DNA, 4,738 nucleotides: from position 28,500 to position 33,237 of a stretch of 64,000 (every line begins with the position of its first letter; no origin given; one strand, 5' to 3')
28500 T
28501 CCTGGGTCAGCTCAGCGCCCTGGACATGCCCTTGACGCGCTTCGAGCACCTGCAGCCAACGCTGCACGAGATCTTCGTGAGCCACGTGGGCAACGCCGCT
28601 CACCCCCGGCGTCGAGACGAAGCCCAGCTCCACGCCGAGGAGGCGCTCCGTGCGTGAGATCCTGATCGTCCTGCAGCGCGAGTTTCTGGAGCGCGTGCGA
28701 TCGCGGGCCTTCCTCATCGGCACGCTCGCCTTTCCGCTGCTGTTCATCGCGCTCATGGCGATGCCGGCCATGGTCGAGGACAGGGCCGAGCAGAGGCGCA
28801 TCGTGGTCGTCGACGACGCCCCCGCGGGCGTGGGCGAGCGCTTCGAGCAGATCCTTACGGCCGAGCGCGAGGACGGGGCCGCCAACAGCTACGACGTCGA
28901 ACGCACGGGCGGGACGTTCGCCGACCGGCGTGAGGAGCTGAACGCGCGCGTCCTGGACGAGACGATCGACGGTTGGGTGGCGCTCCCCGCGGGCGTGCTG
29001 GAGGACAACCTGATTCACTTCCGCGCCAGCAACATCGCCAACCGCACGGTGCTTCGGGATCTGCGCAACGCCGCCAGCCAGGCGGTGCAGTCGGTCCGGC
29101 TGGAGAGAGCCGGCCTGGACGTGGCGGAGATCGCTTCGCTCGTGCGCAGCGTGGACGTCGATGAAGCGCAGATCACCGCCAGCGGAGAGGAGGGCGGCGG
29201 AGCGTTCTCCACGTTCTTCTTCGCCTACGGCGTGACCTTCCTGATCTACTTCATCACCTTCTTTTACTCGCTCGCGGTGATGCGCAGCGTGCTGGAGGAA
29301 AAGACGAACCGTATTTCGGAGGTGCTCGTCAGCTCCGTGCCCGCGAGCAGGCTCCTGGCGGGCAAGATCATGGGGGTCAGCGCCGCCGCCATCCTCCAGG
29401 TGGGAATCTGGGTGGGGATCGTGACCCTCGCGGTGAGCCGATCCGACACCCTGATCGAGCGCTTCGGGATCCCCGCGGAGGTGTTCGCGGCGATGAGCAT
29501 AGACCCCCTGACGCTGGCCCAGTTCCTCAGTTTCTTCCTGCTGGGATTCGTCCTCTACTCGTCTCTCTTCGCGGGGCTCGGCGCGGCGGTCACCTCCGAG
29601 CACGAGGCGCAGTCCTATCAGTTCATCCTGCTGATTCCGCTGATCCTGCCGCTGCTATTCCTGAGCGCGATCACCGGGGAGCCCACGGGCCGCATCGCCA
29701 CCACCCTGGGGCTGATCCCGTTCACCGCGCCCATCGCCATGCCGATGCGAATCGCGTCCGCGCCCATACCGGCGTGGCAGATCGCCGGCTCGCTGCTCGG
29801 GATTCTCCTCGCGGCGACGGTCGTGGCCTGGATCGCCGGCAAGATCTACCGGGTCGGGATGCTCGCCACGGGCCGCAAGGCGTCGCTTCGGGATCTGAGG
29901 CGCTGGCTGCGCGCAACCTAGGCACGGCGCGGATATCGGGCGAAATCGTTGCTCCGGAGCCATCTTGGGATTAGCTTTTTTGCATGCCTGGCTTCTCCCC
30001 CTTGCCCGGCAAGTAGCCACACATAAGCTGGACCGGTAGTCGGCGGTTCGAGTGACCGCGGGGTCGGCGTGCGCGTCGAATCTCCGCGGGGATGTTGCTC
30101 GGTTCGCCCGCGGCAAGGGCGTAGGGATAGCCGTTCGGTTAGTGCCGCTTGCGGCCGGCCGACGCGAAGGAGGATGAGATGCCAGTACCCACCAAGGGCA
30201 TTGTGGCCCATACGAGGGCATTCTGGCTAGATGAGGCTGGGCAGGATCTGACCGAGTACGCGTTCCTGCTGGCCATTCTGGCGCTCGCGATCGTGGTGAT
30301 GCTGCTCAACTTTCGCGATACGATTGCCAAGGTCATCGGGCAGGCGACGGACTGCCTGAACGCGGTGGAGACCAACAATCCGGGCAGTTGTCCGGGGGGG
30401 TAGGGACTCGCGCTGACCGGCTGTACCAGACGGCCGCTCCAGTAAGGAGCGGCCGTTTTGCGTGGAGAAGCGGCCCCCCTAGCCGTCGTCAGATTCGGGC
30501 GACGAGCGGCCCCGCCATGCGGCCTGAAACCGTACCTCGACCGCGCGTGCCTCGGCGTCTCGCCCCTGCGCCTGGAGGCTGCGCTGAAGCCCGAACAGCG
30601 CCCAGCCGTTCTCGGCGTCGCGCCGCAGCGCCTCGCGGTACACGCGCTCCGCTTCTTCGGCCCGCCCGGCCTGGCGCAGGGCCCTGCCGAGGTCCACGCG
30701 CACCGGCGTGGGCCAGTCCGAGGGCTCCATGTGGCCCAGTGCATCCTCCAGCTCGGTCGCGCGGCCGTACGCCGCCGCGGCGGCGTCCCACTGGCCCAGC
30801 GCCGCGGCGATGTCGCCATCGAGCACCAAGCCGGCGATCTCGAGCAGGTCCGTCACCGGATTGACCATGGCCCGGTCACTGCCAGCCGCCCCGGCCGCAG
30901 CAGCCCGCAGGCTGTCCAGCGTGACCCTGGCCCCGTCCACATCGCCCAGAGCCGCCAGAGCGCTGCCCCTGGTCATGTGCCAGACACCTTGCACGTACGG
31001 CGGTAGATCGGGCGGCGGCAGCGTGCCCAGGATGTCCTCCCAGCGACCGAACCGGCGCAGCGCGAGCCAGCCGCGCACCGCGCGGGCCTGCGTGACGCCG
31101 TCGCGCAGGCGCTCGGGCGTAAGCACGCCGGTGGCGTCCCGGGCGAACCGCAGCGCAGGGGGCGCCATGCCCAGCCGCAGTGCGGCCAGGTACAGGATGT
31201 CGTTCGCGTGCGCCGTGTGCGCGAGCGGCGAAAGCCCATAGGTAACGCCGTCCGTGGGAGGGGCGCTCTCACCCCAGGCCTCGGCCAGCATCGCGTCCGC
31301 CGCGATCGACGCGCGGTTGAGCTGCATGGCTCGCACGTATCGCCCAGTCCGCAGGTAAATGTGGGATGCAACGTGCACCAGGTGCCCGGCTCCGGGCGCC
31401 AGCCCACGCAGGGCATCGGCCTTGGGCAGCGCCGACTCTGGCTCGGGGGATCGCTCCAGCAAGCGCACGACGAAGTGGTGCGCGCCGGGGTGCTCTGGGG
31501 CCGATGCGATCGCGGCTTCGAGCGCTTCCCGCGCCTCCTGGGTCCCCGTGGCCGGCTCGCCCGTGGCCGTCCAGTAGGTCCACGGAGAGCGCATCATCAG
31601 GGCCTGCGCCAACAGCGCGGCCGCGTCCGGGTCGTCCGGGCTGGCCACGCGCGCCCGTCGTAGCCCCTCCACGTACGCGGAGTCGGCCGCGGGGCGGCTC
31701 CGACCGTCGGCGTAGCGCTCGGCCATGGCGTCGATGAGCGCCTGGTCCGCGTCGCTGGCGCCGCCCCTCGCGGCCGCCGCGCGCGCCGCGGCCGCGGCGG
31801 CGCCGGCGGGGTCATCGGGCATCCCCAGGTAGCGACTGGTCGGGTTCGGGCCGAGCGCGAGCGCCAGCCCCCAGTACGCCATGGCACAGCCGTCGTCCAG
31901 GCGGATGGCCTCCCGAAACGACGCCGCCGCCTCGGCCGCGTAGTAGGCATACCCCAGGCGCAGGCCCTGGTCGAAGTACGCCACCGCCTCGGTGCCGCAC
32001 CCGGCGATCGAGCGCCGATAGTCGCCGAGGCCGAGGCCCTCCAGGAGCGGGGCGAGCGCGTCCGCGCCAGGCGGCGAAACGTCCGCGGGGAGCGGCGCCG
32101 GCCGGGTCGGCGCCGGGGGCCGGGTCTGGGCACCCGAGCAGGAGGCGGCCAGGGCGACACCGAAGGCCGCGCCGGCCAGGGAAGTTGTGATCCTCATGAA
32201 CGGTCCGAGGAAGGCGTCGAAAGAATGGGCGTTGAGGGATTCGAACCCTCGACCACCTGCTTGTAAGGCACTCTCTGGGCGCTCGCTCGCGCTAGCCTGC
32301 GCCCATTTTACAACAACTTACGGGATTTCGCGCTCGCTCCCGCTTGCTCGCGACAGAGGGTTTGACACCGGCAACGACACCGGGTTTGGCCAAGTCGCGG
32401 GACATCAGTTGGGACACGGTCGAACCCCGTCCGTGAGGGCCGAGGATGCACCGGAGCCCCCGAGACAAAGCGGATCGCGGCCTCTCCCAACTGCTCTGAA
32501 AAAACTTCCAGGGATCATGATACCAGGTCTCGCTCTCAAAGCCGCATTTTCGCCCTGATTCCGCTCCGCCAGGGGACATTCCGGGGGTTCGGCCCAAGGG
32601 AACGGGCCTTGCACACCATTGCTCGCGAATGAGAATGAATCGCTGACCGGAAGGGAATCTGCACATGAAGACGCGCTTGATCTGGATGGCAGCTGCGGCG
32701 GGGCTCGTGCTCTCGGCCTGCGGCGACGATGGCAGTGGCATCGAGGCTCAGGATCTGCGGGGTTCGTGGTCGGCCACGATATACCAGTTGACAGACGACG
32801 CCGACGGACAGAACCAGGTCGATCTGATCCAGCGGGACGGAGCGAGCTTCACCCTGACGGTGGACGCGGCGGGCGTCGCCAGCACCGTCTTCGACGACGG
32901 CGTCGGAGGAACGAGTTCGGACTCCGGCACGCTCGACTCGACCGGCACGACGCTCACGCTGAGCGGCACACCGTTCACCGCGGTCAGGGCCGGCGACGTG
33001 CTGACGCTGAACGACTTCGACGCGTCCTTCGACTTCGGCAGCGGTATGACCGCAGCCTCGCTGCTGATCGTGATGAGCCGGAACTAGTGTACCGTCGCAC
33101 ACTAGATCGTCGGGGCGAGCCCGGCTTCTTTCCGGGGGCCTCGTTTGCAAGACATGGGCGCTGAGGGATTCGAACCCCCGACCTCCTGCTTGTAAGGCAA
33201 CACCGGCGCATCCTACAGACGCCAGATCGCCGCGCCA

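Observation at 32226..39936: Metal-efflux operon sits between an intact tRNA-Val(TAC) and two degenerate direct copies of its 3' half: tandem integrase-less islands?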

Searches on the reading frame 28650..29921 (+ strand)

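Call 7: search_protein_families(library=pfam, proteins=[window:28650-29921:+])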
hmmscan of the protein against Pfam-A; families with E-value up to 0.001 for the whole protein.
window:28650-29921:+ (423 aa): 2 families
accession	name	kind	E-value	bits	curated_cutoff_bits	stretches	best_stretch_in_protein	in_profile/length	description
PF12698.13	ABC2_membrane_3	-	7.5e-41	140.8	31.6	1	19-396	1-345/347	ABC-2 family transporter protein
PF12679.13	ABC2_membrane_2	-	9.6e-08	32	27.2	1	6-396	2-273/283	ABC-2 family transporter protein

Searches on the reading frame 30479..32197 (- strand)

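Call 7: search_protein_families(library=pfam, proteins=[window:30479-32197:-])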
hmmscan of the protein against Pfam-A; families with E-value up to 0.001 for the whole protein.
window:30479-32197:- (572 aa): 8 families
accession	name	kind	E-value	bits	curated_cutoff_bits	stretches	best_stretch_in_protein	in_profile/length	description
PF07719.23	TPR_2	-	1.1e-08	34.9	27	0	502-529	6-33/34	Tetratricopeptide repeat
PF13181.12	TPR_8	-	1.2e-07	31.8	25.7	0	501-530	5-34/34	Tetratricopeptide repeat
PF13414.12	TPR_11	-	4.8e-07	29.8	26.8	0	504-537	1-34/42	TPR repeat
PF14559.12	TPR_19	-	1.1e-06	29.3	25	1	507-552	1-46/68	Tetratricopeptide repeat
PF13432.12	TPR_16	-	3.3e-06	27.9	32.7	0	502-554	2-54/65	Tetratricopeptide repeat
PF13428.12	TPR_14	-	0.00015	22.6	23.5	1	501-537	5-41/44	Tetratricopeptide repeat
PF13424.12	TPR_12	-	0.00048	20.7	30.1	1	461-526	10-74/77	Tetratricopeptide repeat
PF00515.34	TPR_1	-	0.00053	20.1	27.8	0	503-528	7-32/34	Tetratricopeptide repeat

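Call 59: search_protein_families(library=ncbifam, proteins=[window:30479-32197:-], max_evalue=0.01)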
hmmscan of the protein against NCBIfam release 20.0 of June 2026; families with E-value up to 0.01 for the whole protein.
window:30479-32197:- (572 aa): 3 families
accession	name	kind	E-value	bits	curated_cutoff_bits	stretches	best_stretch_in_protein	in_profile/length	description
TIGR02917.1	PEP_TPR_lipo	equivalog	2.7e-06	25.6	312.2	1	455-551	704-790/899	XrtA/PEP-CTERM system TPR-repeat protein PrsT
NF052415.1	T3SS_chap_SctY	equivalog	0.0044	17.5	70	0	478-558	23-104/106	type III secretion apparatus assembly chaperone SctY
TIGR02521.1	type_IV_pilW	equivalog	0.0047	16.5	154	0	503-560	141-198/234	type IV pilus biogenesis/stability protein PilW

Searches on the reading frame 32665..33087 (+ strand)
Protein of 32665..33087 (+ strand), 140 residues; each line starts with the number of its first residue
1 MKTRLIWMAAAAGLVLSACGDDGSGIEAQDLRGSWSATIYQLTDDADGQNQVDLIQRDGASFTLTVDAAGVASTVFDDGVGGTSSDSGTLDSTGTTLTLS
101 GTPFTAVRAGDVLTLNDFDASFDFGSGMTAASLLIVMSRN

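Call 7: search_protein_families(library=pfam, proteins=[window:32665-33087:+])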
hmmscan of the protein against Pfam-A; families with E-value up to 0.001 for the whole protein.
window:32665-33087:+ (140 aa): 0 families

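Call 36: find_encoding_contigs(protein=window:32665-33087:+, flank=10000, max_places=10)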
Protein window:32665-33087:+ (140 aa): no gene with exactly this product is on record in the collection.

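Call 59: search_protein_families(library=ncbifam, proteins=[window:32665-33087:+], max_evalue=0.01)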
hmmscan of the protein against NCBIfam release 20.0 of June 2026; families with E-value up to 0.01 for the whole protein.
window:32665-33087:+ (140 aa): 0 families

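Call 66: find_homologous_proteins(query=window:32665-33087:+, max_evalue=0.001)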
Query window:32665-33087:+ (140 aa): 76 proteins with E <= 0.001 among 500 candidates.
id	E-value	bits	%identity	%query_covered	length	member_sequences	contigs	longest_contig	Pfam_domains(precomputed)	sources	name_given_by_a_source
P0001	5.5e-80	284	100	100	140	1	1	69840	-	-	-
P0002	8.8e-48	180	65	100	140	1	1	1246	-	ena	-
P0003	5.5e-47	177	66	100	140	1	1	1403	-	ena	-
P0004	1.1e-46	176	62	100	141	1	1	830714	-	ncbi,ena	-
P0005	9.0e-45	170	65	100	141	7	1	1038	-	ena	-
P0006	1.7e-43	166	70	89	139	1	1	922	-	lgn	-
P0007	9.8e-43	164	60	99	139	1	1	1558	-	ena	-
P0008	1.4e-42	163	60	99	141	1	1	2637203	-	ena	-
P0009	2.1e-42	163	65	95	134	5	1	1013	-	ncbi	-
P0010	3.2e-42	162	62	99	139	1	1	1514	-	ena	-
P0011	5.0e-42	161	65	92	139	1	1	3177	-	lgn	-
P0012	6.0e-42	161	60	100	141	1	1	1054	-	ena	-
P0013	6.6e-42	161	59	100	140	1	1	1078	-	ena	-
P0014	1.8e-41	160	60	100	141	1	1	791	-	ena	-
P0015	5.8e-41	158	67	86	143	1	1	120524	-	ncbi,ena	-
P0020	2.1e-40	156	57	100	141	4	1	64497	-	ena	-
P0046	7.9e-36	141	56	93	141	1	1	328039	-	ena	-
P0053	2.5e-32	130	60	82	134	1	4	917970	-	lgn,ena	-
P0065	7.5e-29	119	55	99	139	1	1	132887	-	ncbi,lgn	-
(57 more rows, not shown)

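Call 67: find_encoding_contigs(protein=P0004, flank=8000, max_places=2)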
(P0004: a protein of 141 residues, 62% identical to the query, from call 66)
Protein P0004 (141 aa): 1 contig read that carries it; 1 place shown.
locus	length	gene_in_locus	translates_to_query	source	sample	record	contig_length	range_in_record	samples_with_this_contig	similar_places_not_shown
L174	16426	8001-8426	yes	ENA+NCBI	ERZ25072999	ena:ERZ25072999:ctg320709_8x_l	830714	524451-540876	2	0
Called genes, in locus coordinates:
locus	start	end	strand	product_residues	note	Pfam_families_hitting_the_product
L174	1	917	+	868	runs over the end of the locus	PF12704:MacB_PCD, PF02687:FtsX, PF12704:MacB_PCD, PF02687:FtsX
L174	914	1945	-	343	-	PF03572:Peptidase_S41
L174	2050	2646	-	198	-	PF12697:Abhydrolase_6 (weak)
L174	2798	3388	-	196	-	-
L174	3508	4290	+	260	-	PF06966:DUF1295, PF02544:Steroid_dh (weak)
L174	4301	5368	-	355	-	PF00211:Guanylate_cyc (weak)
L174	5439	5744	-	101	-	-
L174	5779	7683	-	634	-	PF00144:Beta-lactamase, PF11954:DUF3471 (weak)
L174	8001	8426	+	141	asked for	-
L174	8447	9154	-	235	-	PF13489:Methyltransf_23, PF05401:NodS (weak), PF08241:Methyltransf_11, PF08242:Methyltransf_12, PF13649:Methyltransf_25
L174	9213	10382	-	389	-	-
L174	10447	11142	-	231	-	PF13302:Acetyltransf_3 (faint), PF00583:Acetyltransf_1 (weak), PF12746:GNAT_acetyltran, PF08445:FR47 (weak)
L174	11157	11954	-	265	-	PF12850:Metallophos_2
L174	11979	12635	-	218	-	-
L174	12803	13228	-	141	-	-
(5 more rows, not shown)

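Call 68: find_encoding_contigs(protein=P0015, flank=8000, max_places=2)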
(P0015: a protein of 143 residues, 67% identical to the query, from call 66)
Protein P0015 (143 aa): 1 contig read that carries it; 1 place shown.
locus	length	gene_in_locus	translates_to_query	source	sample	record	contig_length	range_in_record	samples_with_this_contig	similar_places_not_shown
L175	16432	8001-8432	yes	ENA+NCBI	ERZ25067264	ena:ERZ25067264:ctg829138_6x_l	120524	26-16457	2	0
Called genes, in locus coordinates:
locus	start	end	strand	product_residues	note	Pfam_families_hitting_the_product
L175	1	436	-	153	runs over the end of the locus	?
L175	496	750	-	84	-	-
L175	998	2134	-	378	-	PF01436:NHL (weak)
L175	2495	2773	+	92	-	PF01527:HTH_Tnp_1, PF13384:HTH_23 (weak), PF13518:HTH_28 (weak)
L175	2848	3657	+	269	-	PF13276:HTH_21, PF00665:rve, PF13683:rve_3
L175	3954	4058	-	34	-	-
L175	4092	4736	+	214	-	-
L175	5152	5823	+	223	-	PF01209:Ubie_methyltran (weak), PF13489:Methyltransf_23, PF13847:Methyltransf_31, PF08241:Methyltransf_11, PF08242:Methyltransf_12, PF13649:Methyltransf_25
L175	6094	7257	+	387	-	PF01527:HTH_Tnp_1, PF13518:HTH_28 (faint), PF13276:HTH_21, PF00665:rve, PF13683:rve_3, PF13333:rve_2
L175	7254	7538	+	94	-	-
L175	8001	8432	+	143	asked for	-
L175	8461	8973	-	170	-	PF26549:Tricorn_N (weak), PF07676:PD40 (weak)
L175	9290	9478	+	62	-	-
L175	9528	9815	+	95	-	-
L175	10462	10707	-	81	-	-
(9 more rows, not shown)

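Call 69: find_encoding_contigs(protein=P0008, flank=8000, max_places=2)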
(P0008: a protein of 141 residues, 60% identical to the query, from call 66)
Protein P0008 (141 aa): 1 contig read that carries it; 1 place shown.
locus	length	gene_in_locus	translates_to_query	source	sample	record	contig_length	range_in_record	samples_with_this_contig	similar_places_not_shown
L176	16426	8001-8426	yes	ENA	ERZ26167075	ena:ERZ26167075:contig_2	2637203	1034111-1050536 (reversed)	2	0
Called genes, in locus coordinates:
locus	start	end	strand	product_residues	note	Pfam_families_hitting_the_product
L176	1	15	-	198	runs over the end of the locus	-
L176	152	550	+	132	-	-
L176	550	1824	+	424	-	-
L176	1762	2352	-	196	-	-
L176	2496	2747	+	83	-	-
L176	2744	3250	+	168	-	-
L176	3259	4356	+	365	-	-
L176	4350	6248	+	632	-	PF09699:Paired_CXXCH_1 (faint), PF13442:Cytochrome_CBB3 (faint), PF14522:Cytochrome_C7 (faint), PF22113:Mtrc-MtrF_II-IV_dom (faint)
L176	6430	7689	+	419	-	PF21959:DUF6923 (faint), PF24684:Vgb_lyase, PF07494:Reg_prop (faint), PF08450:SGL (faint), PF24684:Vgb_lyase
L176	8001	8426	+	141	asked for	-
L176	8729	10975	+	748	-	PF06452:CBM9_1 (faint), PF19313:DUF5916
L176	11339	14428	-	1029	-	PF00873:ACR_tran, PF02355:SecD_SecF_C (weak)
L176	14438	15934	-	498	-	PF25973:BSH_CzcB, PF25919:BSH_CusB (weak), PF25954:Beta-barrel_RND_2 (weak), PF25975:CzcB_C (weak)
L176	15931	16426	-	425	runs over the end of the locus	PF02321:OEP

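Call 71: find_encoding_contigs(protein=P0046, flank=8000, max_places=1)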
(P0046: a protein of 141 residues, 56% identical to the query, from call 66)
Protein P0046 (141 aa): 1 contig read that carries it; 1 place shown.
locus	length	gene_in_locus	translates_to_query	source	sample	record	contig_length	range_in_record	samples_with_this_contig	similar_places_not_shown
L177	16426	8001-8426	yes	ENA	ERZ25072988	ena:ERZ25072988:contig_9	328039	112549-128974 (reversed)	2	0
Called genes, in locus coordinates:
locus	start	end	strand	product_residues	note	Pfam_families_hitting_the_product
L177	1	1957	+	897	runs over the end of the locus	PF12704:MacB_PCD, PF02687:FtsX, PF12704:MacB_PCD, PF02687:FtsX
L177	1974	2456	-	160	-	-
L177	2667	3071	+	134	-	-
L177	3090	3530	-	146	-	PF00903:Glyoxalase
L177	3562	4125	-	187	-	PF01022:HTH_5, PF12840:HTH_20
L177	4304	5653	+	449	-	PF13650:Asp_protease_2, PF13975:gag-asp_proteas (weak)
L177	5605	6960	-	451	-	PF00535:Glycos_transf_2, PF09837:DUF2064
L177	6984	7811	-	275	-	PF04784:DUF547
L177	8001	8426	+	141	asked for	-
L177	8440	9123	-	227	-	PF09335:VTT_dom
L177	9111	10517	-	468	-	PF03486:HI0933_like (faint), PF07992:Pyr_redox_2, PF13738:Pyr_redox_3, PF00070:Pyr_redox, PF02852:Pyr_redox_dim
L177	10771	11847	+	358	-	PF00154:RecA_N, PF08423:Rad51, PF06745:ATPase (weak), PF13481:AAA_25 (faint), PF27531:MT3502_N, PF21096:RecA_C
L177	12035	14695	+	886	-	PF01411:tRNA-synt_2c, PF07973:tRNA_SAD, PF02272:DHHA1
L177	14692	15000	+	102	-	-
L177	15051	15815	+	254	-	PF19567:CpsB_CapC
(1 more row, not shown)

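Call 72: find_encoding_contigs(protein=P0053, flank=8000, max_places=1)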
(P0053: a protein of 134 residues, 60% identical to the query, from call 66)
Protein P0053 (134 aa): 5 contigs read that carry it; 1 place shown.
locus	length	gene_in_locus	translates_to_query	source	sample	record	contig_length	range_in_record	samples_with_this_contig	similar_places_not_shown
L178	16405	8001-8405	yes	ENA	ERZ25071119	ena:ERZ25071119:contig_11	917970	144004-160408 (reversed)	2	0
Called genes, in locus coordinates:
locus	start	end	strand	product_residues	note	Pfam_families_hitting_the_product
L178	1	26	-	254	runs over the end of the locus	PF03462:PCRF, PF00472:RF-1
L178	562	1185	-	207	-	PF13717:Zn_ribbon_4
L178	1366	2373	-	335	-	PF00990:GGDEF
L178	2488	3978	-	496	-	PF00773:RNB, PF00575:S1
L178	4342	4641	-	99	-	PF12680:SnoaL_2 (weak), PF14534:DUF4440 (weak)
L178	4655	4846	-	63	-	-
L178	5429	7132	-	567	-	PF12796:Ank_2, PF13637:Ank_4, PF12796:Ank_2, PF13637:Ank_4, PF00023:Ank, PF13637:Ank_4, PF12796:Ank_2, PF13637:Ank_4, +10 more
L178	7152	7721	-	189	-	PF00069:Pkinase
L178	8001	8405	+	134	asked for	-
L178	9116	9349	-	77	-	-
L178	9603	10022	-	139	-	PF00903:Glyoxalase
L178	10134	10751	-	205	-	-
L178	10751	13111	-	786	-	PF00069:Pkinase, PF07714:PK_Tyr_Ser-Thr, PF26549:Tricorn_N (faint), PF26550:Tricorn_2nd (faint), PF07676:PD40 (weak)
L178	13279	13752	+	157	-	PF00872:Transposase_mut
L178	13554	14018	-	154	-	PF00069:Pkinase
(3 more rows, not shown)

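Call 73: find_encoding_contigs(protein=P0065, flank=8000, max_places=1)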
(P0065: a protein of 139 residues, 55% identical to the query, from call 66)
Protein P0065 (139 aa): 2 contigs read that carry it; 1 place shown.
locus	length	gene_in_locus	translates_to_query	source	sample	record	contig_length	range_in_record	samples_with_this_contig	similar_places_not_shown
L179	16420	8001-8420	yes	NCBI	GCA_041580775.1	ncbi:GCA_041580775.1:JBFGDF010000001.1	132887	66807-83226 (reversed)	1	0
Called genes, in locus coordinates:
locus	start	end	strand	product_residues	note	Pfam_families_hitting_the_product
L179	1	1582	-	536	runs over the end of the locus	PF00128:Alpha-amylase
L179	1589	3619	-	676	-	PF00933:Glyco_hydro_3, PF01915:Glyco_hydro_3_C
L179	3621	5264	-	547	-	PF00128:Alpha-amylase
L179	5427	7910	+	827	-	-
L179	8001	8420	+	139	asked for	-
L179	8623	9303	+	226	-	-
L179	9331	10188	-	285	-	PF00515:TPR_1 (faint), PF07719:TPR_2 (faint), PF07721:TPR_4 (faint), PF13174:TPR_6 (faint), PF13424:TPR_12 (faint), PF13432:TPR_16, PF14559:TPR_19, PF13414:TPR_11 (weak), +4 more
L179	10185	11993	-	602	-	PF01839:FG-GAP (faint), PF13517:FG-GAP_3, PF07593:UnbV_ASPIC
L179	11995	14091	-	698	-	PF13435:Cytochrome_C554 (weak)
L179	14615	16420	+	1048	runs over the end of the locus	PF00069:Pkinase, PF07714:PK_Tyr_Ser-Thr, PF13428:TPR_14 (faint), PF13432:TPR_16 (faint), PF14559:TPR_19 (faint), PF13431:TPR_17 (faint), PF13424:TPR_12 (faint), PF07719:TPR_2 (faint), +5 more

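Call 74: find_encoding_contigs(protein=P0020, flank=8000, max_places=1)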
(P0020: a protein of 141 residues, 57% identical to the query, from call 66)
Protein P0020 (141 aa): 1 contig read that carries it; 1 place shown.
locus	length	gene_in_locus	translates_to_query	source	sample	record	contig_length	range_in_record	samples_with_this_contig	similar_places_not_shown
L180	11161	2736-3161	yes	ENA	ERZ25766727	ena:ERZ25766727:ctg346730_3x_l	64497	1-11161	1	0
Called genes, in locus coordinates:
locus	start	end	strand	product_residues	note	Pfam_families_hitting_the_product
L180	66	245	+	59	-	-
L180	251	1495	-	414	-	PF00872:Transposase_mut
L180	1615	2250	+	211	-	-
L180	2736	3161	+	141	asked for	-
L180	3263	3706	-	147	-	PF01575:MaoC_dehydratas, PF13452:FAS1_DH_region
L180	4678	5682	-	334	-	PF01207:Dus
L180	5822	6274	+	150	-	PF00359:PTS_EIIA_2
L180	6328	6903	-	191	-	-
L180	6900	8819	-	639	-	PF00009:GTP_EFTU, PF01926:MMR_HSR1 (weak), PF03144:GTP_EFTU_D2, PF25461:Beta-barrel_SelB, PF09106:WHD_2nd_SelB, PF09107:WHD_3rd_SelB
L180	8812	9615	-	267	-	PF11967:RecO_N, PF02565:RecO_C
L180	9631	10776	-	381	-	-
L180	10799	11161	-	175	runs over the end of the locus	PF02577:BFN_dom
